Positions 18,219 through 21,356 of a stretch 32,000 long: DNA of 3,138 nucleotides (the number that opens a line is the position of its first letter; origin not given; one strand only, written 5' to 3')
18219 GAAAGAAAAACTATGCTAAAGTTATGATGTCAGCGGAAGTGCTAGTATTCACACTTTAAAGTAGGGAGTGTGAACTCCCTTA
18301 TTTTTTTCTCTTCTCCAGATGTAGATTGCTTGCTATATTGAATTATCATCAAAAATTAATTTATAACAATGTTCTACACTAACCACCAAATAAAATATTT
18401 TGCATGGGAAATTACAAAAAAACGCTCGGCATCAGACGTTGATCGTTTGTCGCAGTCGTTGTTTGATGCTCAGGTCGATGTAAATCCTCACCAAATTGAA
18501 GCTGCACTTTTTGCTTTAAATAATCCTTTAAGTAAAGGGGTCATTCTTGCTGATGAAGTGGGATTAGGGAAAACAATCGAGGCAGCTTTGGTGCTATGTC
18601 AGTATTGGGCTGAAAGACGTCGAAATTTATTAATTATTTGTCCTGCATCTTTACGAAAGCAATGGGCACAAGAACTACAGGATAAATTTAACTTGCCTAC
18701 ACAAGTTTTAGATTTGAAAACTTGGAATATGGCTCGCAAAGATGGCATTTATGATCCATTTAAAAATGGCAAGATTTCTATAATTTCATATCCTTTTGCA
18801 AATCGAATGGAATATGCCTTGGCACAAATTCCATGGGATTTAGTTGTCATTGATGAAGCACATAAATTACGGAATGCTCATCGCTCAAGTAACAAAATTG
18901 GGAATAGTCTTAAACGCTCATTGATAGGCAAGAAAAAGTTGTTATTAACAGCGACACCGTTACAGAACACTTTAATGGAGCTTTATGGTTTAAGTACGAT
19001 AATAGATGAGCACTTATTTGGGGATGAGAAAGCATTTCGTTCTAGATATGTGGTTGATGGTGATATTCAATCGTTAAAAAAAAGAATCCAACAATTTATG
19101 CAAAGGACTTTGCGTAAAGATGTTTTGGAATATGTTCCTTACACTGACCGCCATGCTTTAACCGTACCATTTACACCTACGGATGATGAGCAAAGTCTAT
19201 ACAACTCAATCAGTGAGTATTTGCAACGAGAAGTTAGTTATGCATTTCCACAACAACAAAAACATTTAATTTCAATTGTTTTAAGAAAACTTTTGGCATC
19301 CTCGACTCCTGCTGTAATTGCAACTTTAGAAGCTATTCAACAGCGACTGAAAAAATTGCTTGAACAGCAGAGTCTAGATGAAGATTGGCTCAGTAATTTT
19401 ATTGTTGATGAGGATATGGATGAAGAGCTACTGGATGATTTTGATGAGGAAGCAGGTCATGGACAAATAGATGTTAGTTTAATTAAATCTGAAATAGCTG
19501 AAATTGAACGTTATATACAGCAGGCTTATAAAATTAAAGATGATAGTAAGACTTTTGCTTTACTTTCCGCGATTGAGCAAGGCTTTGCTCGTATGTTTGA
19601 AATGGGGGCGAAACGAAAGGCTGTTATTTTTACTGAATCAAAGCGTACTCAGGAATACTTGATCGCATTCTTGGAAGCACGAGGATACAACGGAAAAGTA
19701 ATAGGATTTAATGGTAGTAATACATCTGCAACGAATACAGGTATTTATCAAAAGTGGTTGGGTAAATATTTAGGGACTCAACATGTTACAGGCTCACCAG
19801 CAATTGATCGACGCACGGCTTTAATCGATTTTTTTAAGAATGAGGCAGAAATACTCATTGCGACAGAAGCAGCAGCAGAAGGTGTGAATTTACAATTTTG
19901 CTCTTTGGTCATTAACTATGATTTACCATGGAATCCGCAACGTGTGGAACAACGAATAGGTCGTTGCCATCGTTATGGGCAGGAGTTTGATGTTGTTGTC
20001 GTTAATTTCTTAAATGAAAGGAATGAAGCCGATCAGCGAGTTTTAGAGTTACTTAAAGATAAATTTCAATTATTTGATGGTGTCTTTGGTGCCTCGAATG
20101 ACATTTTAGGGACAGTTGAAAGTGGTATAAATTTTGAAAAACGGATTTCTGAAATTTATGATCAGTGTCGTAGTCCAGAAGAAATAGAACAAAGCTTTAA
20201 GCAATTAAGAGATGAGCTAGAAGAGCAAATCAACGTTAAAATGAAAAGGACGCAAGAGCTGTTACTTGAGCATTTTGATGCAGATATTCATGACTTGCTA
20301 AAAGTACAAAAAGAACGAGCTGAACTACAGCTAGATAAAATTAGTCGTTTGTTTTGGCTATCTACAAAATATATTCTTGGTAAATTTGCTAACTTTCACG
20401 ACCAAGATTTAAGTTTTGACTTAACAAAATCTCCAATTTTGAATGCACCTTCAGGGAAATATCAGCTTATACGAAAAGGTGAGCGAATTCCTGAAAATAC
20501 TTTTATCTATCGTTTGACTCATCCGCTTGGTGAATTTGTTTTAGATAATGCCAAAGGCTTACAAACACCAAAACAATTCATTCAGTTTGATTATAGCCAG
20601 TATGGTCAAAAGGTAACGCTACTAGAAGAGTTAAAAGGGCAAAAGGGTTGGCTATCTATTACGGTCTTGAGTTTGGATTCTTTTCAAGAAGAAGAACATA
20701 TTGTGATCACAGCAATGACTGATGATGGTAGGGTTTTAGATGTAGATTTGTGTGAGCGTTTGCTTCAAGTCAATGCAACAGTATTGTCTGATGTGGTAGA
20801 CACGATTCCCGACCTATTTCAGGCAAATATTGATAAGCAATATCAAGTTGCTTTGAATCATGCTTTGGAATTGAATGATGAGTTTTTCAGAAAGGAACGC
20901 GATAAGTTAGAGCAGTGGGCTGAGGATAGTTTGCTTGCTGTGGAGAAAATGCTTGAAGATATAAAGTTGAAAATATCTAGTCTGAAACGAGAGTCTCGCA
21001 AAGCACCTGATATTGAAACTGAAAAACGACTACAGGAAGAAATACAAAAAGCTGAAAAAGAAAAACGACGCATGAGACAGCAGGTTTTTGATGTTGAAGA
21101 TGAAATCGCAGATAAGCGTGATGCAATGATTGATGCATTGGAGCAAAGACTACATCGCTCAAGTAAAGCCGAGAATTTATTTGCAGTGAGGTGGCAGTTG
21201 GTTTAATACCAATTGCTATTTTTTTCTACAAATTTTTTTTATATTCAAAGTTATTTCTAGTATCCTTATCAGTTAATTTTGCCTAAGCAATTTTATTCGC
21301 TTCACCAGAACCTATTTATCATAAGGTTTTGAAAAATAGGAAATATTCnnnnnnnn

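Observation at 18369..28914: SNF2 helicase + oversized Mod-like methyltransferase + Res-like helicase-nuclease (+ Fic): a restriction-like cassette that fits no canonical class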

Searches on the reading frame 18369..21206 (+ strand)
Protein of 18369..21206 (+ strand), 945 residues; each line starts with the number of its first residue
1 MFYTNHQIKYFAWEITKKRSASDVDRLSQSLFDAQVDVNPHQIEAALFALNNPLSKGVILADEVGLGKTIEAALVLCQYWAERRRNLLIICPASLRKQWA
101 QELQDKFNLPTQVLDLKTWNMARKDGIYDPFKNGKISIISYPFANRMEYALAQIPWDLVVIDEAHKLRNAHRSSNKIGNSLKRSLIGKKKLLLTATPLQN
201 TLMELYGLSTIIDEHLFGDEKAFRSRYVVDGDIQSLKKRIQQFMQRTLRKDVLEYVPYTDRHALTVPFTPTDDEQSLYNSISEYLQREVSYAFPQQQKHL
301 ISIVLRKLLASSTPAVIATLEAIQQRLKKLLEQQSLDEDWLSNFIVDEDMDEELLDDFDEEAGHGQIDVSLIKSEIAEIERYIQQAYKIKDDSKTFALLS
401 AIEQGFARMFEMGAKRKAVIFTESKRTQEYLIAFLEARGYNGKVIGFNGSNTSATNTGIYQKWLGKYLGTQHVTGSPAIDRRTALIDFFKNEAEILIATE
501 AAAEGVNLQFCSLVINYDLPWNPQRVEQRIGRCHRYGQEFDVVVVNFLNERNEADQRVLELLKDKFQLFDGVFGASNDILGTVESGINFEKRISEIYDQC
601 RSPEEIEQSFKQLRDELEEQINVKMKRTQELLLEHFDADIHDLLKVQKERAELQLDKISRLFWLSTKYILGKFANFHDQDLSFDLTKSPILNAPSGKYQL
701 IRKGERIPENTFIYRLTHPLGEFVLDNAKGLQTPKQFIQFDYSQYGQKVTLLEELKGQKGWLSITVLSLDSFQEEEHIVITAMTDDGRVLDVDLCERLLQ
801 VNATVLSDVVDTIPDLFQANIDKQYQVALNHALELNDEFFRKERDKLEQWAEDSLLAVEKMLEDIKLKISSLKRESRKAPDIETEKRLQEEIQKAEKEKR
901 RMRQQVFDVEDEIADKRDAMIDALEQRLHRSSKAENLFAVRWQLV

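Call 3: search_protein_families(library=padloc, proteins=[window:18369-21206:+], max_evalue=0.001)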
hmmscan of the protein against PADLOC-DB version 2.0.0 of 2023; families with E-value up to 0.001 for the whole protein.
window:18369-21206:+ (945 aa): 49 families (the best 25 are shown)
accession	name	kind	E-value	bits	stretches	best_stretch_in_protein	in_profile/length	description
PDLC02619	DrmD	-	8.9e-202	670.6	1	30-643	25-640/872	DrmD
PDLC02500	BrxHI|BrxHII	-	7.4e-73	244.5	2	25-451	74-514/933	BrxHI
PDLC02621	DrmD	-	2.5e-65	219.3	1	25-630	109-720/1040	DrmD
PDLC02623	DrmD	-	1.4e-63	213.1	4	482-595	567-684/1040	DrmD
PDLC00659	HmaA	-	5.8e-53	178.1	1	33-652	100-726/1176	SNF2 helicase / DEAD-box helicase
PDLC02504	BrxHI|BrxHII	-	3.5e-50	168.9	2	30-449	102-518/971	BrxHII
PDLC02620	DrmD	-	5.3e-46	155.1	1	32-659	94-697/1060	DrmD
PDLC02843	DpdE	-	1.4e-43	147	2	29-228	150-330/1091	DpdE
PDLC02840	DpdE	-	9.5e-40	134.7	2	29-217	151-322/1091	DpdE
PDLC02634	DrmD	-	3.5e-39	132.3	1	34-610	88-660/900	DrmD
PDLC02572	DrmA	-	1.3e-38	130.6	2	27-442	108-546/1043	DrmA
PDLC02632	DrmD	-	3e-36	123.1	2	23-443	108-550/662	DrmD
PDLC02844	DpdE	-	4.5e-31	105.6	2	29-222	145-330/1074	DpdE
PDLC00633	ZorD1|ZorD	-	1.8e-30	103.8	2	28-286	436-695/908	"SWI2/SNF2 helicase, Mrr-like nuclease"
PDLC00631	ZorD1|ZorD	-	2.4e-30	103.1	2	14-282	418-704/1071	"SWI2/SNF2 helicase, Mrr-like nuclease"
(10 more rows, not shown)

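Call 4: search_protein_families(library=pfam, proteins=[window:18369-21206:+], max_evalue=0.01)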
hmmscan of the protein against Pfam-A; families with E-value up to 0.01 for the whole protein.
window:18369-21206:+ (945 aa): 6 families
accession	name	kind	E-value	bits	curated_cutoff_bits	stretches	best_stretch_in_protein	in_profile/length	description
PF00176.29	SNF2-rel_dom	-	2e-36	126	24.9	1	41-289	15-258/290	SNF2-related domain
PF00271.37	Helicase_C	-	4.2e-20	72.5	23.5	1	430-537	5-110/110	Helicase conserved C-terminal domain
PF04851.21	ResIII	-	4.8e-09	36.8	22.5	1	37-197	3-162/164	Type III restriction enzyme, res subunit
PF00270.35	DEAD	-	3.3e-08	33.9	26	1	40-199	2-162/167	DEAD/DEAH box helicase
PF13872.12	AAA_34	-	3.2e-06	26.7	27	1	30-176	35-196/306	P-loop containing NTP hydrolase pore-1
PF13401.12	AAA_22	-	0.00075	20.3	27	0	63-169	13-98/130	AAA domain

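Call 5: search_protein_families(library=ncbifam, proteins=[window:18369-21206:+], max_evalue=0.001)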
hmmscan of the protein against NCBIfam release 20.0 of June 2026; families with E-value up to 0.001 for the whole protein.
window:18369-21206:+ (945 aa): 22 families
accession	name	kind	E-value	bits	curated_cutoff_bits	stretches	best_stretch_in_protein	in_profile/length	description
NF038318.1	DISARM_DrmD_b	equivalog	1.9e-202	674.8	950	1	30-651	22-645/868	DISARM system SNF2-like helicase DrmD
NF038317.1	DISARM_DrmD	equivalog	1.6e-82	278.3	610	1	25-631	95-703/1021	DISARM system SNF2-like helicase DrmD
NF041062.1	DpdE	equivalog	4.2e-58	197.1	500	2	15-227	134-329/1048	protein DpdE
NF042964.1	phospholipD_antiphage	equivalog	5.6e-47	160.6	1100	2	349-612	635-867/895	phospholipase D-like domain-containing anti-phage protein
NF003426.0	PRK04914.1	equivalog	3e-44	151.5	576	2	25-225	141-344/959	RNA polymerase-associated protein RapA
NF058637.1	helic_SCO1167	equivalog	6.7e-31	107.2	1200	2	55-228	488-653/932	SCO1167/SCO6262 family helicase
NF053675.1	pilus_reg_Snf2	equivalog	6.3e-27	94.1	1100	2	57-281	605-813/1029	pilus expression-regulating Snf2 family helicase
NF041790.1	anti-phage_ZorD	equivalog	8e-18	63.8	1500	2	40-306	584-882/1035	type I Zorya anti-phage system protein ZorD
NF053631.1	RNA_helic_CshA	equivalog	6.7e-12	45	646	1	480-560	274-353/434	degradosome RNA helicase CshA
NF008744.0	PRK11776.1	equivalog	2.5e-10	39.5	524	1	479-555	279-353/460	ATP-dependent RNA helicase DbpA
NF053711.1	RNA_heli_RhlE1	exception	8.9e-10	37.9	750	1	416-544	220-346/434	RNA helicase RhlE1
NF003390.0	PRK04537.1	equivalog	1.4e-08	34.3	732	1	477-544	292-359/572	ATP-dependent RNA helicase RhlB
NF003419.0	PRK04837.1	equivalog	4.4e-08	32.3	588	1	420-539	235-353/424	ATP-dependent RNA helicase RhlB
NF010337.0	PRK13766.1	equivalog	6.9e-08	31.1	610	1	398-545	349-476/781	Hef nuclease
NF008394.0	PRK11192.1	equivalog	8.3e-08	31.5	507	1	480-539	285-344/441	ATP-dependent RNA helicase SrmB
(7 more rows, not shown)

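Call 23: search_solved_structures(query=window:18369-21203:+, max_evalue=0.001)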
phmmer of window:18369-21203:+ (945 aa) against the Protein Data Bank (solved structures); distinct sequences matched with E-value up to 0.001: 172 (the best 60 are shown).
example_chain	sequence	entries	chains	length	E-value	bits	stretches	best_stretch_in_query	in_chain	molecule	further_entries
8so8_A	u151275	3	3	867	4.5e-32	114.5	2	17-222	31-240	RNA polymerase-associated protein RapA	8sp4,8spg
6bog_A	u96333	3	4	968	6.4e-32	113.9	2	17-222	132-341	RNA polymerase-associated protein RapA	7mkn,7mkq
7m8e_F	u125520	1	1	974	6.5e-32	113.9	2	17-222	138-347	RNA polymerase-associated protein RapA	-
4s20_K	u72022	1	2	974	6.5e-32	113.9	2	17-222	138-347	RNA polymerase-associated protein RapA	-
8t0l_F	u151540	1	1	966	5.3e-31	110.9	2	17-222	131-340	RNA polymerase-associated protein RapA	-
5jxr_A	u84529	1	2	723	1e-28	103.3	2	58-253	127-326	Chromatin-remodeling complex ATPase-like protein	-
6pwf_K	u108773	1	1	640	1.5e-27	99.5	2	58-253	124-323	chromatin remodeling factor ISWI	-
21vv_I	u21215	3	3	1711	3.3e-26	95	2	49-219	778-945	SMARCA4 isoform 2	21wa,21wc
1z63_A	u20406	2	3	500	3.6e-26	94.9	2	32-339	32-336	Helicase of the snf2/rad54 family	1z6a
6ftx_W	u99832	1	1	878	1.2e-25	93.2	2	58-273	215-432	Chromatin-remodeling ATPase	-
3mwy_W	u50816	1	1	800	2.8e-25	92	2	58-273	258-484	Chromo domain-containing protein 1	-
9n6h_K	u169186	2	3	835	3.2e-25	91.8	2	58-273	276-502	Chromo domain-containing protein 1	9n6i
6iro_L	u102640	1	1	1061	6.2e-25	90.8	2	37-252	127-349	ISWI chromatin-remodeling complex ATPase ISW1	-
6jyl_K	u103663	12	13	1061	6.2e-25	90.8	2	37-252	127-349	ISWI chromatin-remodeling complex ATPase ISW1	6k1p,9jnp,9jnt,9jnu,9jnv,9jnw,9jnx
7x3t_V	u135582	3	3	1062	6.2e-25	90.8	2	37-252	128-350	ISWI chromatin-remodeling complex ATPase ISW1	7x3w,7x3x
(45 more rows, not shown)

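Call 25: find_homologous_proteins(query=window:18369-21203:+, max_evalue=1e-10)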
Query window:18369-21203:+ (945 aa): 8000 proteins with E <= 1e-10 among 8000 candidates; the best 120 are listed.
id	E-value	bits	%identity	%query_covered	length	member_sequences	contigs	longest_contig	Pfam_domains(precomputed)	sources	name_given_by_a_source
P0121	0.0e+0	2078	99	100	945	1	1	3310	PF13872.13,PF00270.36,PF00176.30,PF00271.38,PF04851.22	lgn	-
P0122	0.0e+0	2070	98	100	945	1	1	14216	PF13872.13,PF00270.36,PF00176.30,PF00271.38,PF04851.22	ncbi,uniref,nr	ncbi:DEAD/DEAH box helicase [Acinetobacter cumulans]|uniref:SNF2-related protein n=1 Tax=Acinetobact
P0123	0.0e+0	2069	98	100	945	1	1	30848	PF13872.13,PF00270.36,PF00176.30,PF00271.38,PF04851.22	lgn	-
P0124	0.0e+0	2054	97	100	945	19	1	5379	PF13872.13,PF00270.36,PF00176.30,PF00271.38,PF04851.22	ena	-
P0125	0.0e+0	2053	98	100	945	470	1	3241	PF13872.13,PF00270.36,PF00176.30,PF00271.38,PF04851.22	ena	-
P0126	0.0e+0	2007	94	100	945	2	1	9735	PF13872.13,PF00270.36,PF00176.30,PF00271.38,PF04851.22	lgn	-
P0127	0.0e+0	1950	92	100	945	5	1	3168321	PF13872.13,PF00270.36,PF00176.30,PF00271.38,PF04851.22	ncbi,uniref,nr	ncbi:SNF2-related protein [Acinetobacter ihumii]|uniref:SNF2-related protein n=1 Tax=Acinetobacter i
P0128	0.0e+0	1944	92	100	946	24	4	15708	PF13872.13,PF00270.36,PF00176.30,PF00271.38,PF04851.22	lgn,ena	-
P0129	0.0e+0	1923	91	100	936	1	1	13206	PF13872.13,PF00270.36,PF00176.30,PF00271.38,PF04851.22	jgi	-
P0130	0.0e+0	1894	89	100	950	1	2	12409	PF13872.13,PF00270.36,PF00176.30,PF00271.38,PF04851.22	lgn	-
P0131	0.0e+0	1848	87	100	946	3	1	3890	PF13872.13,PF00270.36,PF00176.30,PF00271.38,PF04851.22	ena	-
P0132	0.0e+0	1764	93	89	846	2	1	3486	PF13872.13,PF00270.36,PF00176.30,PF00271.38,PF04851.22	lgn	-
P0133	0.0e+0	1670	77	100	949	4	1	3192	PF13872.13,PF00270.36,PF00176.30,PF00271.38,PF04851.22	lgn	-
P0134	0.0e+0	1653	77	100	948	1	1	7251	PF13872.13,PF00270.36,PF00176.30,PF00271.38,PF04851.22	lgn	-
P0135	0.0e+0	1534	72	100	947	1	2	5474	PF13872.13,PF00270.36,PF00176.30,PF00271.38,PF04851.22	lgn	-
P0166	0.0e+0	1342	63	100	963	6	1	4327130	PF00270.36,PF00176.30,PF00271.38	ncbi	ncbi:SNF2-related protein [Pseudomonas sp. P3C3]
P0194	0.0e+0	1314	60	99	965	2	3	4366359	PF00270.36,PF00176.30,PF00271.38,PF04851.22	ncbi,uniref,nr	ncbi:SNF2-related protein [Aromatoleum aromaticum]|uniref:Helicase (Snf2 family) n=1 Tax=Aromatoleum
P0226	0.0e+0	1252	58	100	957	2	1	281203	PF00270.36,PF00176.30,PF00271.38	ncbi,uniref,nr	ncbi:ATP-dependent helicase [Thiohalocapsa marina]|uniref:ATP-dependent helicase n=1 Tax=Thiohalocap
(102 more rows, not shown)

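Call 26: find_encoding_contigs(protein=P0166, flank=10000, max_places=1)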
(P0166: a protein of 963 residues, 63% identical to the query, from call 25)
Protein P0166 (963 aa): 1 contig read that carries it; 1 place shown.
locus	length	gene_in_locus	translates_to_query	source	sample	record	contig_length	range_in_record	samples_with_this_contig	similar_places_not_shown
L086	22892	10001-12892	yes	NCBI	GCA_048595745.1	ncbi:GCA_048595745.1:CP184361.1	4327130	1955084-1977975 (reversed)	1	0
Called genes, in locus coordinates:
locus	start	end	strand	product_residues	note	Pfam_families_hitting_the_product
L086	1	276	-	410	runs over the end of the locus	PF05977:MFS_3, PF07690:MFS_1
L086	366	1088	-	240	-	PF22435:MRM3-like_sub_bind, PF08032:SpoU_sub_bind (weak), PF00588:SpoU_methylase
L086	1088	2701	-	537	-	PF28550:DUF8436, PF00890:FAD_binding_2 (faint), PF01134:GIDA (faint), PF03486:HI0933_like (faint), PF01266:DAO (weak), PF21688:FAD-depend_C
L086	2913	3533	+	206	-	PF01728:FtsJ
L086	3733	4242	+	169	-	PF04352:ProQ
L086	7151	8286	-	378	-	PF01527:HTH_Tnp_1, PF13384:HTH_23 (weak), PF13518:HTH_28 (faint), PF13542:HTH_Tnp_ISL3 (weak), PF13276:HTH_21, PF00665:rve, PF13683:rve_3, PF13333:rve_2, +1 more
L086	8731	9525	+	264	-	-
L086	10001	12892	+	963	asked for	PF00176:SNF2-rel_dom, PF00270:DEAD (weak), PF00271:Helicase_C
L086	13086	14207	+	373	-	PF13784:Fic_N, PF02661:Fic, PF21248:SoFic-like_C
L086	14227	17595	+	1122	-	PF01555:N6_N4_Mtase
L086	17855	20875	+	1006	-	PF04851:ResIII, PF00270:DEAD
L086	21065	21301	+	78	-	PF02604:PhdYeFM_antitox (weak)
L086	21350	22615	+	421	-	PF05265:DUF723, PF01541:GIY-YIG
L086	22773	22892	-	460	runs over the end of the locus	-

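Call 27: find_encoding_contigs(protein=P0194, flank=10000, max_places=1)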
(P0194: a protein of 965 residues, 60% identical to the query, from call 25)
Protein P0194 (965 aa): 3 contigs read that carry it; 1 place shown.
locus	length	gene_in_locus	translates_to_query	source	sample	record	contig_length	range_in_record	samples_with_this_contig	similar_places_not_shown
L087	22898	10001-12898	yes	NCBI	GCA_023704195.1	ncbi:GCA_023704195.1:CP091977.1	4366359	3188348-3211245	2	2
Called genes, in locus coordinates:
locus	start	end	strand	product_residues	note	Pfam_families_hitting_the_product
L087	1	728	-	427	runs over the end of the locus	PF17125:Methyltr_RsmF_N (weak), PF22458:RsmF-B_ferredox, PF01189:Methyltr_RsmB-F, PF13847:Methyltransf_31 (weak)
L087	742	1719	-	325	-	PF11306:DUF3108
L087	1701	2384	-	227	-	PF00551:Formyl_trans_N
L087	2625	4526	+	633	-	PF02518:HATPase_c, PF13589:HATPase_c_3, PF01119:DNA_mis_repair, PF08676:MutL_C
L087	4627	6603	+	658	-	PF02518:HATPase_c, PF00204:DNA_gyraseB, PF01751:Toprim, PF00986:DNA_gyraseB_C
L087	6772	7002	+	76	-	PF04014:MazE_antitoxin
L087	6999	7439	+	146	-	PF01850:PIN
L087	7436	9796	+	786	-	PF00521:DNA_topoisoIV, PF03989:DNA_gyraseA_C (faint)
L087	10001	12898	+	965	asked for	PF00176:SNF2-rel_dom, PF00270:DEAD, PF04851:ResIII, PF00271:Helicase_C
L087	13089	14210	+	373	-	PF13784:Fic_N, PF02661:Fic, PF21248:SoFic-like_C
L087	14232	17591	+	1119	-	PF01555:N6_N4_Mtase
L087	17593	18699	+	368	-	PF02463:SMC_N (weak), PF11398:DUF2813 (faint), PF13175:AAA_15 (weak), PF13476:AAA_23 (weak), PF00005:ABC_tran (faint), PF13304:AAA_21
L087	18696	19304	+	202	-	PF14103:DUF4276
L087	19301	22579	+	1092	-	PF00270:DEAD (weak), PF04851:ResIII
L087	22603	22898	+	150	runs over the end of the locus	PF03235:GmrSD_N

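Call 28: find_encoding_contigs(protein=P0226, flank=10000, max_places=1)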
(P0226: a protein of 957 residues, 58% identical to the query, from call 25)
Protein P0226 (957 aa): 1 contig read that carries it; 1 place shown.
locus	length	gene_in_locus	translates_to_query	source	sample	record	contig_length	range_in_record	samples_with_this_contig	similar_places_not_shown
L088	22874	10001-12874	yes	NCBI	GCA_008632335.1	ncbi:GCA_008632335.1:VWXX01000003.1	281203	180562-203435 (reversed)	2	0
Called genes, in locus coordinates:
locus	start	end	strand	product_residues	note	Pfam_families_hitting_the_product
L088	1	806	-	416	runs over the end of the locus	PF00291:PALP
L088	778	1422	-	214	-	PF00697:PRAI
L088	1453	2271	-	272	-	PF01416:PseudoU_synth_1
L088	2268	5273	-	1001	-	PF25800:FimV_N, PF14559:TPR_19 (faint)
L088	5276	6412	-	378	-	PF01118:Semialdhyde_dh, PF02774:Semialdhyde_dhC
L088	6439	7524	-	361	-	PF00180:Iso_dh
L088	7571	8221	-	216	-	PF00694:Aconitase_C, PF27434:LeuD_C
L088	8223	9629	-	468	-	PF00330:Aconitase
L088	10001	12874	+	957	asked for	PF00176:SNF2-rel_dom, PF00270:DEAD (weak), PF00271:Helicase_C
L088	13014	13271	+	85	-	PF02604:PhdYeFM_antitox (weak)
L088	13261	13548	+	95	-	-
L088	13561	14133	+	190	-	PF06414:Zeta_toxin (faint), PF13671:AAA_33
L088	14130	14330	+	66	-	-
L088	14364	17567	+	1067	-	PF01555:N6_N4_Mtase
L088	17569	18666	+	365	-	PF02463:SMC_N, PF11398:DUF2813 (faint), PF13175:AAA_15 (weak), PF13476:AAA_23 (weak), PF13304:AAA_21, PF13175:AAA_15 (weak)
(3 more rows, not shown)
